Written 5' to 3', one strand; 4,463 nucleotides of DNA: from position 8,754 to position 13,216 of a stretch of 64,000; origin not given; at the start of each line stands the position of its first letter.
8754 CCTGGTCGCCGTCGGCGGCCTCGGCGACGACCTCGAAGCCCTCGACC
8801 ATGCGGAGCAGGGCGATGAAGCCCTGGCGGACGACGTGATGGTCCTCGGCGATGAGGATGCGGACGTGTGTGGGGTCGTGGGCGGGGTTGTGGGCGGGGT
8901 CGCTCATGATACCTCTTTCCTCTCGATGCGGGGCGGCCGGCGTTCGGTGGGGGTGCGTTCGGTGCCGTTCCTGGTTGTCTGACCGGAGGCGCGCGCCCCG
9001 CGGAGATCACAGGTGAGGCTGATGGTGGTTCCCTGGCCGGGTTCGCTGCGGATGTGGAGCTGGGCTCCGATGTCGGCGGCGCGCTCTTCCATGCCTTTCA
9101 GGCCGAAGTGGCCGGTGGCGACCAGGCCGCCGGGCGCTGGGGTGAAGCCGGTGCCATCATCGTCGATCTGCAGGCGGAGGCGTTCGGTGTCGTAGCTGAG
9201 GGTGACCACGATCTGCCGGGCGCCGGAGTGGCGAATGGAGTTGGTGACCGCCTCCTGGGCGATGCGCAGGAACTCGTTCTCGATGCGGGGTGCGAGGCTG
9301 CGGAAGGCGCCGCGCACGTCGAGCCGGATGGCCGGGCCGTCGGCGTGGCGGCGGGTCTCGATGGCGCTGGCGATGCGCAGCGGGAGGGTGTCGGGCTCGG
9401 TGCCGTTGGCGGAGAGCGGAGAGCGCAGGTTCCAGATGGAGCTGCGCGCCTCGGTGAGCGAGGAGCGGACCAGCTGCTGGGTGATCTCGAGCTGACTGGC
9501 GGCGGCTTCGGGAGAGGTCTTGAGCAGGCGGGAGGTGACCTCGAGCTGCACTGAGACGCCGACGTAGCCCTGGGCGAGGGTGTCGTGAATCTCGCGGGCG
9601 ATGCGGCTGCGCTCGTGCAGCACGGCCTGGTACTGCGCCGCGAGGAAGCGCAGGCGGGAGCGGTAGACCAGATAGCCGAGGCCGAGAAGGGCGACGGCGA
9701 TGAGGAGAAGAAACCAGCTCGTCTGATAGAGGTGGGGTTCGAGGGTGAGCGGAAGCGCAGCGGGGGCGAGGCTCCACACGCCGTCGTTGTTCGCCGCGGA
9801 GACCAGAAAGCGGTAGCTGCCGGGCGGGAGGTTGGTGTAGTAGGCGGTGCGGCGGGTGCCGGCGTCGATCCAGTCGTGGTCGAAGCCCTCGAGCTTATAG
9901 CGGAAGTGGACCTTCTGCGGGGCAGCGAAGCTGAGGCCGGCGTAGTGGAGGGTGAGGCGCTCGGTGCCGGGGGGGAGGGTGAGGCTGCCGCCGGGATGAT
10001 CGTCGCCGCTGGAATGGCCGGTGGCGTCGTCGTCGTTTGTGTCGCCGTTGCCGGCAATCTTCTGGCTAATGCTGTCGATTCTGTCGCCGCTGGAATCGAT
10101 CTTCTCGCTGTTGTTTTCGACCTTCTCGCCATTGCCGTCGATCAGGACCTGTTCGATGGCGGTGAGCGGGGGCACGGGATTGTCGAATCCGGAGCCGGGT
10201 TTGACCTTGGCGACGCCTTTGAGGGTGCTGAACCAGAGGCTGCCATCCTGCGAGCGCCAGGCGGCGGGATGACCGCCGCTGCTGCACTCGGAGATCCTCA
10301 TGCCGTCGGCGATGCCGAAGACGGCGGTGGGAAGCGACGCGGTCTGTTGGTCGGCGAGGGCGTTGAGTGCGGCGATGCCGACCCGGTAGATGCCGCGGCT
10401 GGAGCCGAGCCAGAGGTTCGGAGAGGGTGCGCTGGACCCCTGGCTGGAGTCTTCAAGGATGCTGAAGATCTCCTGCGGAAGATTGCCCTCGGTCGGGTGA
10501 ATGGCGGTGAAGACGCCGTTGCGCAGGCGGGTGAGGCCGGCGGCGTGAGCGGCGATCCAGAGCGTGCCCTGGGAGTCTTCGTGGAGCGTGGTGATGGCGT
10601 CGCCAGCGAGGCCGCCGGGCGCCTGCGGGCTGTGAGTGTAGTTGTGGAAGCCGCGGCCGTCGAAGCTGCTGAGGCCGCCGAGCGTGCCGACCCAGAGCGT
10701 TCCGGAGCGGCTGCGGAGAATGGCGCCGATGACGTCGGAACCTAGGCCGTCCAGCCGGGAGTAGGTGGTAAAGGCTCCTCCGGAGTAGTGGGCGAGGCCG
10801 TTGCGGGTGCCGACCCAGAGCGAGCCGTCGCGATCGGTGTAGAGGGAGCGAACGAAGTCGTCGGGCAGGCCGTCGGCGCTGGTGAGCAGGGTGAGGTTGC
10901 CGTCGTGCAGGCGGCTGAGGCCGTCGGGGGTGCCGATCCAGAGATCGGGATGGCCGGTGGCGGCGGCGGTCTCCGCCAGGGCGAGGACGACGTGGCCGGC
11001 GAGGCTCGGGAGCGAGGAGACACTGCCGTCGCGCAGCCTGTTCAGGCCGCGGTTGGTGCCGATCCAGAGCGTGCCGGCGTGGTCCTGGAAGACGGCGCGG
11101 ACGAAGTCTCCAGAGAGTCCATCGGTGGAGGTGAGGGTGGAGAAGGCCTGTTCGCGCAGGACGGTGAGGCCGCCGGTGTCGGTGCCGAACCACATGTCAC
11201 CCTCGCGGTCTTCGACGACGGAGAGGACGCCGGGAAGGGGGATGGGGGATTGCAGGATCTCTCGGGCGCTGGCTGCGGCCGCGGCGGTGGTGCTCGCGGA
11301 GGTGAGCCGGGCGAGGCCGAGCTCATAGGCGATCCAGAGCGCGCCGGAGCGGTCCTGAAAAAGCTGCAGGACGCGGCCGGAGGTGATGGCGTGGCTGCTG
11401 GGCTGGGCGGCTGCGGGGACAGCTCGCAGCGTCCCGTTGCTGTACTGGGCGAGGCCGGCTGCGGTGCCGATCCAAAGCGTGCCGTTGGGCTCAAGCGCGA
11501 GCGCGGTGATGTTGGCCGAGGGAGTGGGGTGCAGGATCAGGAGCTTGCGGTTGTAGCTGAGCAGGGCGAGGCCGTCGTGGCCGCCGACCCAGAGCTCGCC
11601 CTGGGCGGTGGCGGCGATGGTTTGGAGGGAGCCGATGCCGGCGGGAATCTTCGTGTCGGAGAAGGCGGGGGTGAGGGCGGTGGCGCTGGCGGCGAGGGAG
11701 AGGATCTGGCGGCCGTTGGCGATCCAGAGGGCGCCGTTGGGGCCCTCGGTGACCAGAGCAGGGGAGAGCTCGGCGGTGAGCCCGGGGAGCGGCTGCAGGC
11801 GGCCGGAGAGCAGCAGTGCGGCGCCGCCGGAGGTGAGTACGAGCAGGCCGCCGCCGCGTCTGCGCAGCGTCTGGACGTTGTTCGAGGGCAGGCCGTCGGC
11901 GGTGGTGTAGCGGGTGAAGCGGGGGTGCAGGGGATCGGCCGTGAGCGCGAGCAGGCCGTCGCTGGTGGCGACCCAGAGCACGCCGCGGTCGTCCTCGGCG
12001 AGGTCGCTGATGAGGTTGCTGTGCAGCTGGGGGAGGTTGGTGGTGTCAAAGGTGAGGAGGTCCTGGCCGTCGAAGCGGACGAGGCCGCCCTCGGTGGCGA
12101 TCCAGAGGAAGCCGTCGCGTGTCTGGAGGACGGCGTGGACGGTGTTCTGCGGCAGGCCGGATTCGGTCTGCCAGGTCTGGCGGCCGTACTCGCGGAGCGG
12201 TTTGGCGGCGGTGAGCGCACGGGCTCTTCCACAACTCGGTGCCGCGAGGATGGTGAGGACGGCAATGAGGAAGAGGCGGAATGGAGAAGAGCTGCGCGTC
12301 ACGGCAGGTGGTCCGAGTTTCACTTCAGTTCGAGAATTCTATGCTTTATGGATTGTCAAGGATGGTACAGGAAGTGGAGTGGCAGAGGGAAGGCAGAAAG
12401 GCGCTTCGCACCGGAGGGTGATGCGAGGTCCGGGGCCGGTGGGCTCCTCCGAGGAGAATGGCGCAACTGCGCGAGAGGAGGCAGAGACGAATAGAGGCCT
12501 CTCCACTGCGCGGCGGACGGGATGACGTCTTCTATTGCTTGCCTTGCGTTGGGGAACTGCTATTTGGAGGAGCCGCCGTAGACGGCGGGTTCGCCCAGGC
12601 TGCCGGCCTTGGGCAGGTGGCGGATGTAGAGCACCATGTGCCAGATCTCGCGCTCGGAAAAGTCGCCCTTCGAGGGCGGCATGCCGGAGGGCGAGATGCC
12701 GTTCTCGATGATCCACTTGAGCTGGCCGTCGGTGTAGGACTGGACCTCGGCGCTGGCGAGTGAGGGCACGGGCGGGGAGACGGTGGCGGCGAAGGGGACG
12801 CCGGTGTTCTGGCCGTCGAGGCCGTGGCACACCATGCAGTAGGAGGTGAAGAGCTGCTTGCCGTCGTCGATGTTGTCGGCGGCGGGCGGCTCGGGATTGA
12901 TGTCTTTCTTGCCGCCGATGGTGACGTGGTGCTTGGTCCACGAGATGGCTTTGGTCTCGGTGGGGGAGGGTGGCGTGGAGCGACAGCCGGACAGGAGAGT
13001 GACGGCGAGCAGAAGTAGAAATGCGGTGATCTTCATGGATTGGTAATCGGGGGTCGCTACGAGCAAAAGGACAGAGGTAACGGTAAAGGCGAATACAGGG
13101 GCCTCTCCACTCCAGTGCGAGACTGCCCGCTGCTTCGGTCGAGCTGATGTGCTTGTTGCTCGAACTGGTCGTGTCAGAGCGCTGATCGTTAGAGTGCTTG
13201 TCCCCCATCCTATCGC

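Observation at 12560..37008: Candidate undescribed nitrogen-scavenging system: guanidine/urea carboxylase pathway wired to a periplasmic redox module, outer-membrane receptor and secreted hydrolase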

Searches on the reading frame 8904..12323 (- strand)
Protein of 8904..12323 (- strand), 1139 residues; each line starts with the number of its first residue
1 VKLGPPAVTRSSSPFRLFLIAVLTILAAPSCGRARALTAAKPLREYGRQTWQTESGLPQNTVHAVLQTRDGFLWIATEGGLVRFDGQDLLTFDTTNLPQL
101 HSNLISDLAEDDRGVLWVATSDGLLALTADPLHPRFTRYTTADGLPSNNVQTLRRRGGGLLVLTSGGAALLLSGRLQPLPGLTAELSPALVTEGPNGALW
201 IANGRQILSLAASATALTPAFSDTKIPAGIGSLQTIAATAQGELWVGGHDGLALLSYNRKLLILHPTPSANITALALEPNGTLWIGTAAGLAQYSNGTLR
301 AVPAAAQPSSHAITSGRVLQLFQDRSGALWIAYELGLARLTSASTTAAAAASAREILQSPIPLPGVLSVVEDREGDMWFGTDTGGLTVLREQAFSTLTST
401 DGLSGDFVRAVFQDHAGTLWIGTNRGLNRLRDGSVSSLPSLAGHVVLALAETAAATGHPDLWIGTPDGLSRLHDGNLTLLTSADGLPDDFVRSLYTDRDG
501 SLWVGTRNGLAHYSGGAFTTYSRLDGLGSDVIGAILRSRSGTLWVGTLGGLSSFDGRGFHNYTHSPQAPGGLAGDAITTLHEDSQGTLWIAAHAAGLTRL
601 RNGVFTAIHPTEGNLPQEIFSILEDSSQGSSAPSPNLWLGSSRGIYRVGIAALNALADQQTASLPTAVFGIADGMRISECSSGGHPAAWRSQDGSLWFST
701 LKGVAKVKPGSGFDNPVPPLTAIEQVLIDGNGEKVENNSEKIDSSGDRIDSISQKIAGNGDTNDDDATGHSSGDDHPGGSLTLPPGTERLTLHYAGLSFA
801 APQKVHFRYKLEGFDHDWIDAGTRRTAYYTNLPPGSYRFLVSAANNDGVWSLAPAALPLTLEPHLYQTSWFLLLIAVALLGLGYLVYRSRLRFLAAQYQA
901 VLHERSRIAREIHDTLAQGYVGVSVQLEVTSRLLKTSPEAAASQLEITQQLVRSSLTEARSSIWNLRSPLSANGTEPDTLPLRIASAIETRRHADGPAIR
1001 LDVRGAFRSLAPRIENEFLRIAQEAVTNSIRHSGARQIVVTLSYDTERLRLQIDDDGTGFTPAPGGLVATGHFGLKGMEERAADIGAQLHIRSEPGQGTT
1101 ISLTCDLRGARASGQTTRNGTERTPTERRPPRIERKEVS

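Call 4: search_protein_families(library=pfam, proteins=[window:8904-12323:-], max_evalue=0.001)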
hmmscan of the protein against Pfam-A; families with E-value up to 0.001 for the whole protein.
window:8904-12323:- (1139 aa): 6 families
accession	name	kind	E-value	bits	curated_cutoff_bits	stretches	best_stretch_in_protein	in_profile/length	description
PF07494.17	Reg_prop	-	2.2e-49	159.5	20.4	3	485-508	1-24/24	Two component regulator propeller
PF07730.19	HisKA_3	-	3.4e-18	66.4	24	1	904-969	1-66/68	Histidine kinase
PF07495.19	Y_Y_Y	-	1e-17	64.2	26.6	1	799-858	2-61/65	Y_Y_Y domain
PF02518.31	HATPase_c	-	9.6e-12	45.8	26.4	1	1017-1107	5-109/111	Histidine kinase-, DNA gyrase B-, and HSP90-like ATPase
PF13581.12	HATPase_c_2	-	0.00027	21.4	27.4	1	1020-1064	34-83/127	Histidine kinase-like ATPase domain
PF14870.12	PSII_BNR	-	0.00084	19.1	27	0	46-152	174-282/303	Photosynthesis system II assembly factor YCF48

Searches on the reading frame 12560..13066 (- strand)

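Call 4: search_protein_families(library=pfam, proteins=[window:12560-13066:-], max_evalue=0.001)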
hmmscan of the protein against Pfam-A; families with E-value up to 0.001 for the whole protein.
window:12560-13066:- (168 aa): 2 families
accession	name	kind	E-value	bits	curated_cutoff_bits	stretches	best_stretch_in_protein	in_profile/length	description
PF13442.11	Cytochrome_CBB3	-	1.2e-13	51.6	27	1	65-148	2-68/68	Cytochrome C oxidase, cbb3-type, subunit III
PF00034.26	Cytochrom_C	-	1.3e-09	39.6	21.3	1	67-151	2-89/90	Cytochrome c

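Call 6: search_protein_families(library=ncbifam, proteins=[window:12560-13066:-], max_evalue=0.00001)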
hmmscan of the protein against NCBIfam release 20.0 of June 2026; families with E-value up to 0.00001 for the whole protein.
window:12560-13066:- (168 aa): 2 families
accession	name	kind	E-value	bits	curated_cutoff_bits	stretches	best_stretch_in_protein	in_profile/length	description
NF011054.0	PRK14486.1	equivalog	3.8e-09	36.5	447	1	40-150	189-289/294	putative bifunctional cbb3-type cytochrome c oxidase subunit II/cytochrome c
NF033864.1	cytochrome579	equivalog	8.3e-08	32.2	280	1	54-155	36-143/179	cytochrome 579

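Call 80: search_protein_families(library=pfam, proteins=[window:12560-13066:-], max_evalue=5)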
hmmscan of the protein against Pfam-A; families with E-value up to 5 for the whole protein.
window:12560-13066:- (168 aa): 4 families
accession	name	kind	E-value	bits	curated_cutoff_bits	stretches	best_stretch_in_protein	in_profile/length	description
PF13442.11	Cytochrome_CBB3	-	1.2e-13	51.6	27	1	65-148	2-68/68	Cytochrome C oxidase, cbb3-type, subunit III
PF00034.26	Cytochrom_C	-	1.3e-09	39.6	21.3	1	67-151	2-89/90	Cytochrome c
PF14495.11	Cytochrom_C550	-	0.19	11.8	27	1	62-85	22-44/136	Cytochrome c-550 domain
PF20101.4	DUF6491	-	0.2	12.1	27.5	1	11-39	1-29/138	Family of unknown function (DUF6491)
